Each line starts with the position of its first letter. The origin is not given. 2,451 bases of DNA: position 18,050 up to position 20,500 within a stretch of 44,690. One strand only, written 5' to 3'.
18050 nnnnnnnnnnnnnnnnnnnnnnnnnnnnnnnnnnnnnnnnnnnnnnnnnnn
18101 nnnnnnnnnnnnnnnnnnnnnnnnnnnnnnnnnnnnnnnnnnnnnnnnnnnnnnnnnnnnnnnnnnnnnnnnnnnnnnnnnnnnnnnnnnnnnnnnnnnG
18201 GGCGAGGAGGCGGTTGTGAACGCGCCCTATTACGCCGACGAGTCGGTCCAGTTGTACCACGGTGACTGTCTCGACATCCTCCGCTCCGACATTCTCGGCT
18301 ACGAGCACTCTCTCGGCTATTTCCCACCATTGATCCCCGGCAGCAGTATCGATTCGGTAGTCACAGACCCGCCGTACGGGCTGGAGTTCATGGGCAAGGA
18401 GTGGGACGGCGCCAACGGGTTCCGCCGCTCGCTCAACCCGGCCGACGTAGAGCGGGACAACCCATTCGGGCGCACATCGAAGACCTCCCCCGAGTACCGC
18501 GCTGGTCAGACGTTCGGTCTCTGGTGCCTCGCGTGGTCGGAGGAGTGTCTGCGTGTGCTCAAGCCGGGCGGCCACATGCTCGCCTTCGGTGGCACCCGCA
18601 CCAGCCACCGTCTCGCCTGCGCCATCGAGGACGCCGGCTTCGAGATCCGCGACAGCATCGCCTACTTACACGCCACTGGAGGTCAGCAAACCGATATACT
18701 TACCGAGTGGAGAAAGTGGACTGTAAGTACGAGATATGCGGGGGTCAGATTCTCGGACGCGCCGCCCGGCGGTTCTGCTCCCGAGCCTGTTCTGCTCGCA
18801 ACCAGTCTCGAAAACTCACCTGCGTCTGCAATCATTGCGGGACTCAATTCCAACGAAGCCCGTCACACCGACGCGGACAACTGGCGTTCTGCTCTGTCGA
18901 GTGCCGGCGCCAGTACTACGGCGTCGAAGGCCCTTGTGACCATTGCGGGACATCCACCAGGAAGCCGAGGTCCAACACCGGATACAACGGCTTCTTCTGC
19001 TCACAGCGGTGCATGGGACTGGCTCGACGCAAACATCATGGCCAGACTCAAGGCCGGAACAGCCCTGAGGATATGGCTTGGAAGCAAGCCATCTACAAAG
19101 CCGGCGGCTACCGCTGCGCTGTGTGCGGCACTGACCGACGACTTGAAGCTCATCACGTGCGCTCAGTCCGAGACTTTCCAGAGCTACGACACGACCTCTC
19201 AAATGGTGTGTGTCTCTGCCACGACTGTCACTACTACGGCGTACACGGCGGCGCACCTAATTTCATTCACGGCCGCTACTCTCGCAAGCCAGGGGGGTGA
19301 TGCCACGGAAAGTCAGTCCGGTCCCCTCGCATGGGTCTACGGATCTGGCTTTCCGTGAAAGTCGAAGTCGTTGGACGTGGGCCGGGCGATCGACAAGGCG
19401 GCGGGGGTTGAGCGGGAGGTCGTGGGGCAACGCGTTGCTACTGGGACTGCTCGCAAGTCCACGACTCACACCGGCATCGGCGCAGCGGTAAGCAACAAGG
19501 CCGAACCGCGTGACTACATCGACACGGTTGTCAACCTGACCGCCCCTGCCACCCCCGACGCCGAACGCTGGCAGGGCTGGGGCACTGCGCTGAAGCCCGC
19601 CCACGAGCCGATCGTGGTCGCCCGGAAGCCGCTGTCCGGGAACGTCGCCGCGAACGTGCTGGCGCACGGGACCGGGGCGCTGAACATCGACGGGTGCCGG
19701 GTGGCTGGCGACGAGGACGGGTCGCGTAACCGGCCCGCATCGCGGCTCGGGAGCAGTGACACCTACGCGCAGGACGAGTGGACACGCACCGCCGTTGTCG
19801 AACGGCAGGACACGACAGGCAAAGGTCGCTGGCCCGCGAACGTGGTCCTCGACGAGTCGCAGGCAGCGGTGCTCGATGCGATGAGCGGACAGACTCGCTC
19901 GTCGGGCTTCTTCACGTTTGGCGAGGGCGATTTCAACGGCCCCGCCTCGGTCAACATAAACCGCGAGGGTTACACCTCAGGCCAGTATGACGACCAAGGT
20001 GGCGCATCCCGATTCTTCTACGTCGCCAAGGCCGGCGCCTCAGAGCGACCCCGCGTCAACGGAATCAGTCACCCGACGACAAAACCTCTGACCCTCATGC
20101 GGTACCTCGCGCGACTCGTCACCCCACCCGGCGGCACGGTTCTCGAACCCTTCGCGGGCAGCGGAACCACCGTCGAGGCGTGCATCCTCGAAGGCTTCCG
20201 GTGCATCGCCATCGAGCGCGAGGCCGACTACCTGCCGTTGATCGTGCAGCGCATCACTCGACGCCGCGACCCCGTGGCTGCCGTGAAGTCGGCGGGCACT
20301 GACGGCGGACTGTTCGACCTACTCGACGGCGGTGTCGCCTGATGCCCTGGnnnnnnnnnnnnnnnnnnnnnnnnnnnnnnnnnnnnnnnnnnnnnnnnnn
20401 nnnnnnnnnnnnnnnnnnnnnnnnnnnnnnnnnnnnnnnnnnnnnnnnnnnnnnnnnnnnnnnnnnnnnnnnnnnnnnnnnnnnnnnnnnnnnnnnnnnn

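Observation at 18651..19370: DNA methyltransferase gene interrupted by an HNH endonuclease cassette that is neither intron-like nor intein-like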

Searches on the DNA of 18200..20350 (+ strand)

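Call 3: search_dna_similar(query=window:18200-20350:+, collection=phages, mode=near, max_rows=40)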
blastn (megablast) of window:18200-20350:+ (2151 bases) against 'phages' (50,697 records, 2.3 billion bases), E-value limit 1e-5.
Records with a match: 51; places in all: 51; records where one place covers at least 80% of the query: 0.
Best place of each record, by identity: 95-99% 15; 90-95% 30; 80-90% 5; 60-80% 1.
By first word of the organism name: Mycobacterium 50; Gordonia 1.
By host as written in the record: Mycobacterium smegmatis mc2 155 38; Mycobacterium smegmatis mc#155 8; Gordonia terrae 3612 1; Mycolicobacterium smegmatis mc^2 155 1; Mycobacterium sp. 1; Mycolicibacterium smegmatis 1; Mycolicibacterium smegmatis mc2155 1.
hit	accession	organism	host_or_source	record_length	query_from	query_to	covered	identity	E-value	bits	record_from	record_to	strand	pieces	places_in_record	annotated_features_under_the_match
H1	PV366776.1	Gordonia phage Belphegor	Gordonia terrae 3612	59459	1832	2038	10%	73.8%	4e-11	77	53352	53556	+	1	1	66: methyltransferase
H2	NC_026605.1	Mycobacterium phage Malithi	Mycobacterium smegmatis mc2 155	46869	158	214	3%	91.2%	4e-11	77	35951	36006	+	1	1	53: DNA methyltransferase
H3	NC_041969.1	Mycobacterium phage Jebeks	Mycobacterium smegmatis mc2 155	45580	158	214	3%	91.2%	4e-11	77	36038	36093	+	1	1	54: DNA methyltransferase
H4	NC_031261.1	Mycobacterium phage Shipwreck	Mycobacterium smegmatis mc2 155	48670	158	214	3%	91.2%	4e-11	77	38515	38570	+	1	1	57: DNA methyltransferase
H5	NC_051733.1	Mycobacterium phage Phineas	Mycobacterium smegmatis mc2 155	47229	158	214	3%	91.2%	4e-11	77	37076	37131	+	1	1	55: DNA methyltransferase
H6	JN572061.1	Mycobacterium phage Jebeks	Mycobacterium smegmatis mc2 155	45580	158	214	3%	91.2%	4e-11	77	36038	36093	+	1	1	54: DNA methylase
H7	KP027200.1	Mycobacterium phage Malithi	Mycobacterium smegmatis mc2 155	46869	158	214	3%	91.2%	4e-11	77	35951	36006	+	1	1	53: DNA methylase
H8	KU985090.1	Mycobacterium phage Shipwreck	Mycobacterium smegmatis mc2 155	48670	158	214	3%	91.2%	4e-11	77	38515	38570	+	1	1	57: DNA methylase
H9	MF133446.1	Mycobacterium phage Bogie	Mycobacterium smegmatis mc2 155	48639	158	214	3%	91.2%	4e-11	77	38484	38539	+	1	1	57: DNA methylase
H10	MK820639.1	Mycobacterium phage Phineas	Mycobacterium smegmatis mc2 155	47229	158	214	3%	91.2%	4e-11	77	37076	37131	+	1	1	55: DNA methylase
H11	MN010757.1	Mycobacterium phage HUHilltop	Mycobacterium smegmatis mc#155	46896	158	214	3%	91.2%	4e-11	77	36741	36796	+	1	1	55: DNA methylase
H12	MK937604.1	Mycobacterium phage Necropolis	Mycobacterium smegmatis mc2 155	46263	158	214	3%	91.2%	4e-11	77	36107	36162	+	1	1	52: DNA methylase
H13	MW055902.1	Mycobacterium phage Camster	Mycobacterium smegmatis mc2 155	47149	158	214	3%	91.2%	4e-11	77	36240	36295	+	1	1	54: DNA methylase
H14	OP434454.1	Mycobacterium phage Dynamo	Mycobacterium smegmatis mc2 155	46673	158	214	3%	91.2%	4e-11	77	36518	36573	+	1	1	53: DNA methyltransferase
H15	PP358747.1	Mycobacterium phage Sonah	Mycobacterium smegmatis mc#155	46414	158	214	3%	91.2%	4e-11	77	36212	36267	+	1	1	54: DNA methyltransferase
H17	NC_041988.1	Mycobacterium phage ShiLan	Mycobacterium smegmatis mc2 155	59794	158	214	3%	89.5%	2e-9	71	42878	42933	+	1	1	65: DNA methyltransferase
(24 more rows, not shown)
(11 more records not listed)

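Call 5: search_rna_families(source=window, start=18300, end=19700, threshold=evalue, max_evalue=10)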
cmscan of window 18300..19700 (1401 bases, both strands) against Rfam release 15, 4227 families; matches with E-value up to 10: 0.
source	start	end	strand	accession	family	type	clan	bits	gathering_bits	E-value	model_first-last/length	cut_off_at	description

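Call 53: get_annotated_region(hit=H17, flank=4000)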
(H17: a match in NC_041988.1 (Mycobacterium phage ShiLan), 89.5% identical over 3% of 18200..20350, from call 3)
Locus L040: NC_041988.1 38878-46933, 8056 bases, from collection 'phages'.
description: Mycobacterium phage ShiLan, complete genome.
organism: Mycobacterium phage ShiLan (NCBI taxid 1036616)
taxonomy: Viruses; Duplodnaviria; Heunggongvirae; Uroviricota; Caudoviricetes; Gracegardnervirinae; Cheoctovirus; Mycobacterium virus Shilan
host: Mycobacterium smegmatis mc2 155; source: soil; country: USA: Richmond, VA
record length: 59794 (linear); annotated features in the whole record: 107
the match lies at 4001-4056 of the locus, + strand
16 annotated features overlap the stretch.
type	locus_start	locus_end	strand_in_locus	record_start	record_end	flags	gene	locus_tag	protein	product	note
CDS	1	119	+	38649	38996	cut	55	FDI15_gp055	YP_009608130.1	hypothetical protein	gp55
CDS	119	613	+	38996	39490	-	56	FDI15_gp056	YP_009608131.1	WhiB transcriptional factor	gp56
CDS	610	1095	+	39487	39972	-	57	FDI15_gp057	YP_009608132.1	hypothetical protein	gp57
CDS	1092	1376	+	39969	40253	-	58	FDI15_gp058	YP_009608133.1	WhiB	gp58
CDS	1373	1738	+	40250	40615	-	59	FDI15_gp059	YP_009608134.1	DNA binding protein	gp59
CDS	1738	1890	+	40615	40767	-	60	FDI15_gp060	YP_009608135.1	hypothetical protein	gp60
CDS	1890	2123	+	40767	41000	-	61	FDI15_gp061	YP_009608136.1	hypothetical protein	gp61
CDS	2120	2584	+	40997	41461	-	62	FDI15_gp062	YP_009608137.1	hypothetical protein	gp62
CDS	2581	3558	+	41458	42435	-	63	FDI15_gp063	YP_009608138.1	AAA family ATPase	gp63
CDS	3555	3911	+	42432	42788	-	64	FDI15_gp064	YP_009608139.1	HNH endonuclease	gp64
CDS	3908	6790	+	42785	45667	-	65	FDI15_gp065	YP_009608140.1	DNA methyltransferase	gp65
CDS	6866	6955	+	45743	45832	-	66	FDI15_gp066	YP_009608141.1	hypothetical protein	gp66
CDS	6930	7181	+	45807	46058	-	67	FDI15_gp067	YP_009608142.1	methyltransferase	gp67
CDS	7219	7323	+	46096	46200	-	68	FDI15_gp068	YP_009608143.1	hypothetical protein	gp68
CDS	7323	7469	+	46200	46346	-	69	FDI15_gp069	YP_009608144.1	hypothetical protein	gp69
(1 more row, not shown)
